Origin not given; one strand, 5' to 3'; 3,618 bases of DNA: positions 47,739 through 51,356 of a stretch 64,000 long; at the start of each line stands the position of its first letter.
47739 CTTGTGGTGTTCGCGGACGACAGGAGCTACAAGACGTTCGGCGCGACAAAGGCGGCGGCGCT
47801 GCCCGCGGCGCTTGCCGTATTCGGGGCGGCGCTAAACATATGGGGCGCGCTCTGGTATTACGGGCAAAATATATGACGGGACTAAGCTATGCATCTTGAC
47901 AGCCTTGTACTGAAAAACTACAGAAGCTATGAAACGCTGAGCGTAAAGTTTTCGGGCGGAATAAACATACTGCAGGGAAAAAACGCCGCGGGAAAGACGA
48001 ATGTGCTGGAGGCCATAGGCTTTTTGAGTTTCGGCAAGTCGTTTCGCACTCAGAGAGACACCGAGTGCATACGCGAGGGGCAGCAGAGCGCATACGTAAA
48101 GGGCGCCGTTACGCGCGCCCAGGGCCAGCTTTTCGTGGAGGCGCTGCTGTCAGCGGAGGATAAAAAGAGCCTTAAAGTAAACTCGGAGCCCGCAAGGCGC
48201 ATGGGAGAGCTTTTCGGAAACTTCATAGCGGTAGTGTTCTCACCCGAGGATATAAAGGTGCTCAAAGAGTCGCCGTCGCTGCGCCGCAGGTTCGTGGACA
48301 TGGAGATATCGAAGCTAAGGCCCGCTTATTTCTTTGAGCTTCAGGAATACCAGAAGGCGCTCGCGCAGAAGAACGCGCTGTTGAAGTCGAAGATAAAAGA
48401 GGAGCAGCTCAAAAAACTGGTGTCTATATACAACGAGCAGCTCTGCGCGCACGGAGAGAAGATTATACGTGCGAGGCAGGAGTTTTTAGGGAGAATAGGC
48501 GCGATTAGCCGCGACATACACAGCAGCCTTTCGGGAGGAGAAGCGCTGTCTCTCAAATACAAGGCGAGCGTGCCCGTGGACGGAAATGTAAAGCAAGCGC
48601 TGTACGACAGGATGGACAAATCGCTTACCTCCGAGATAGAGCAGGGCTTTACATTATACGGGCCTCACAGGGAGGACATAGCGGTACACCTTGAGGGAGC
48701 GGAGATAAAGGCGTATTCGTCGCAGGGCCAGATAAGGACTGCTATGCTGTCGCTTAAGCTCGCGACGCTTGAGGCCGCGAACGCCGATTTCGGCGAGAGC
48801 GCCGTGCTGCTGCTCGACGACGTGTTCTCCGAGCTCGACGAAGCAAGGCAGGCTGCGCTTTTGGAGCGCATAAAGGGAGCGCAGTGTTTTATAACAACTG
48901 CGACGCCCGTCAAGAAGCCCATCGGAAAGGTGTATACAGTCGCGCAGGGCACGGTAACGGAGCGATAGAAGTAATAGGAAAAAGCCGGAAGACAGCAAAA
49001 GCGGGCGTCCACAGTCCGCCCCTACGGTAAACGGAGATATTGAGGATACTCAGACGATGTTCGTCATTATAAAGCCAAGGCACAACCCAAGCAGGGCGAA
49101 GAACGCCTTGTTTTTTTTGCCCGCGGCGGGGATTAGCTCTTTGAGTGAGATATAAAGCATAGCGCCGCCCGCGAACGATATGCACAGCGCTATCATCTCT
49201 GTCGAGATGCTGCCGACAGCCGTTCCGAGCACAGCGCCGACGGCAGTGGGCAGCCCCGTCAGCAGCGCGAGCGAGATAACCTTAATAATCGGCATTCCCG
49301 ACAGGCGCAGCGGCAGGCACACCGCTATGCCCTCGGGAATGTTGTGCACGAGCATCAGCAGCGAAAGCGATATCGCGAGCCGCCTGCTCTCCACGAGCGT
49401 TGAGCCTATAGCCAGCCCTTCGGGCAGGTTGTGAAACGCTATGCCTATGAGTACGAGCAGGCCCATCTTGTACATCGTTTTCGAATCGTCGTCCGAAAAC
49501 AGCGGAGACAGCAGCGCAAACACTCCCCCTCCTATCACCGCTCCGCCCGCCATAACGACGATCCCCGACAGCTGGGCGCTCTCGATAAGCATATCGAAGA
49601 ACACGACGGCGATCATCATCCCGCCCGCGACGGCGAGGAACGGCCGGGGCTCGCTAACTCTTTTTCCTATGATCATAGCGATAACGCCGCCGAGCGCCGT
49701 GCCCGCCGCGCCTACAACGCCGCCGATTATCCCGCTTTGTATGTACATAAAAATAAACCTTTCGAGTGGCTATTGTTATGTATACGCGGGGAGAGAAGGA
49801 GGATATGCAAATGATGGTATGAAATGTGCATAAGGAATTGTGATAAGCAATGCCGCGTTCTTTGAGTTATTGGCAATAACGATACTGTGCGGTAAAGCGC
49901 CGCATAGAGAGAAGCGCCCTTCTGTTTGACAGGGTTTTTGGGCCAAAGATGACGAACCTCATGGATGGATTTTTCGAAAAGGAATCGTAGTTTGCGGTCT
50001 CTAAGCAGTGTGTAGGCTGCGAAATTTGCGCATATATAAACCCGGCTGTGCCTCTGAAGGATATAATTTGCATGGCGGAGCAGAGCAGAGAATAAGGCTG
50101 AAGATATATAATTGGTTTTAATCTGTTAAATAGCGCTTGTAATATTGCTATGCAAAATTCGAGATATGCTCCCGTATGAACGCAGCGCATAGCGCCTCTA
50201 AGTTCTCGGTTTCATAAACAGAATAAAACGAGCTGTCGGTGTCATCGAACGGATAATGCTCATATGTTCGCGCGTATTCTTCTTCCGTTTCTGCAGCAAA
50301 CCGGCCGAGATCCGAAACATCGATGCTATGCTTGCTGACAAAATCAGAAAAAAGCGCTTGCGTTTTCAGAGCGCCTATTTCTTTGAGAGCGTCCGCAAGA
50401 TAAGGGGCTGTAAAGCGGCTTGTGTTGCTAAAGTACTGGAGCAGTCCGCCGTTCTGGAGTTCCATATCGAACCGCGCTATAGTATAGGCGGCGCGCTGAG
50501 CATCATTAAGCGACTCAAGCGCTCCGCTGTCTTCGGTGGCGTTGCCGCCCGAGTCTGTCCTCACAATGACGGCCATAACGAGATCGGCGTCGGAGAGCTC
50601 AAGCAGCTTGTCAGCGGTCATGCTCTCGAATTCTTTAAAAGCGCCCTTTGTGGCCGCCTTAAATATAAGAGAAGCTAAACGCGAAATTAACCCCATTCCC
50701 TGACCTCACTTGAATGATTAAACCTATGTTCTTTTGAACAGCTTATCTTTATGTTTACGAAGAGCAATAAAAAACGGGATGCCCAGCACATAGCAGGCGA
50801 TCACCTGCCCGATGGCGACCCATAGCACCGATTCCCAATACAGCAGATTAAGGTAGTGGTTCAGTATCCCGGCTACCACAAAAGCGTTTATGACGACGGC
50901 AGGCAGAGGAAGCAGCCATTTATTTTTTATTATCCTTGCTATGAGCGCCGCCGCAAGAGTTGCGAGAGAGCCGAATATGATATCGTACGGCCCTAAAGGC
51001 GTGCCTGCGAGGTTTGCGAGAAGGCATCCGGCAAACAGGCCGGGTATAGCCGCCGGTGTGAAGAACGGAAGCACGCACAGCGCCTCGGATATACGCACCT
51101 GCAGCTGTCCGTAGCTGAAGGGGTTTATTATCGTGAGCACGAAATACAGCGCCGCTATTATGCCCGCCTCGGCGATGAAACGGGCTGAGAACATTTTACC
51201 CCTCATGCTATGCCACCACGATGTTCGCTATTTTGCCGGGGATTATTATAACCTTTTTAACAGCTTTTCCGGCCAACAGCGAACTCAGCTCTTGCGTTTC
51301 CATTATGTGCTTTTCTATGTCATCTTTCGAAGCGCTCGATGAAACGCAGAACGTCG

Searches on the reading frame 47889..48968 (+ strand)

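Call 30: search_protein_families(library=pfam, proteins=[window:47889-48968:+])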
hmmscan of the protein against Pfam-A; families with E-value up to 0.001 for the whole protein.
window:47889-48968:+ (359 aa): 5 families
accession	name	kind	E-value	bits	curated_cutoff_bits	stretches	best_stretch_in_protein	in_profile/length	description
PF02463.25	SMC_N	-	8.7e-17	61.7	40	1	3-338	2-197/220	RecF/RecN/SMC N terminal domain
PF13175.12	AAA_15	-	7.7e-12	45.9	32.1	1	1-177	1-122/374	AAA ATPase domain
PF13476.12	AAA_23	-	1.9e-11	45.4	27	1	5-176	1-181/201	AAA domain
PF13304.12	AAA_21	-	1.8e-07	32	27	1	25-47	1-23/304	AAA domain, putative AbiEii toxin, Type IV TA system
PF13514.12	AAA_27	-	6.9e-07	29.5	22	1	1-57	1-60/206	AAA domain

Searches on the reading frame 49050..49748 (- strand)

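Call 30: search_protein_families(library=pfam, proteins=[window:49050-49748:-])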
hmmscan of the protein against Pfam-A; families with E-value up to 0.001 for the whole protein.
window:49050-49748:- (232 aa): 1 family
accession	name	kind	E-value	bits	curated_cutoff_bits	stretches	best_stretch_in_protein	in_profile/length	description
PF02535.28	Zip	-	7.1e-22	78.5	35.1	1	90-229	172-319/323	ZIP Zinc transporter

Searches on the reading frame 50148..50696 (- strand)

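Call 30: search_protein_families(library=pfam, proteins=[window:50148-50696:-])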
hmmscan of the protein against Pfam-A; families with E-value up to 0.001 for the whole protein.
window:50148-50696:- (182 aa): 1 family
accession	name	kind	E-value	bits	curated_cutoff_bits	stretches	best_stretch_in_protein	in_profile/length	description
PF14300.12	DMP19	-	6.5e-21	75.5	25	1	62-177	2-112/112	DMP19-like protein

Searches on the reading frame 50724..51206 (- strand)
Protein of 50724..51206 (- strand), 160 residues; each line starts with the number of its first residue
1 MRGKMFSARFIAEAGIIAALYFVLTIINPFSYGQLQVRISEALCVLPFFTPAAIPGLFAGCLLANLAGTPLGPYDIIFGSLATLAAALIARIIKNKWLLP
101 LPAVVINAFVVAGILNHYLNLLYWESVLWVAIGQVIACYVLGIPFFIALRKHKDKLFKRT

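Call 30: search_protein_families(library=pfam, proteins=[window:50724-51206:-])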
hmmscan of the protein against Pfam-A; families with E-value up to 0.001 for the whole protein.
window:50724-51206:- (160 aa): 1 family
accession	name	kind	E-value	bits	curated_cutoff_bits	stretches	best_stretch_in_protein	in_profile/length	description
PF06177.16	QueT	-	8.5e-46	156.2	33.7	1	11-151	1-141/141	QueT transporter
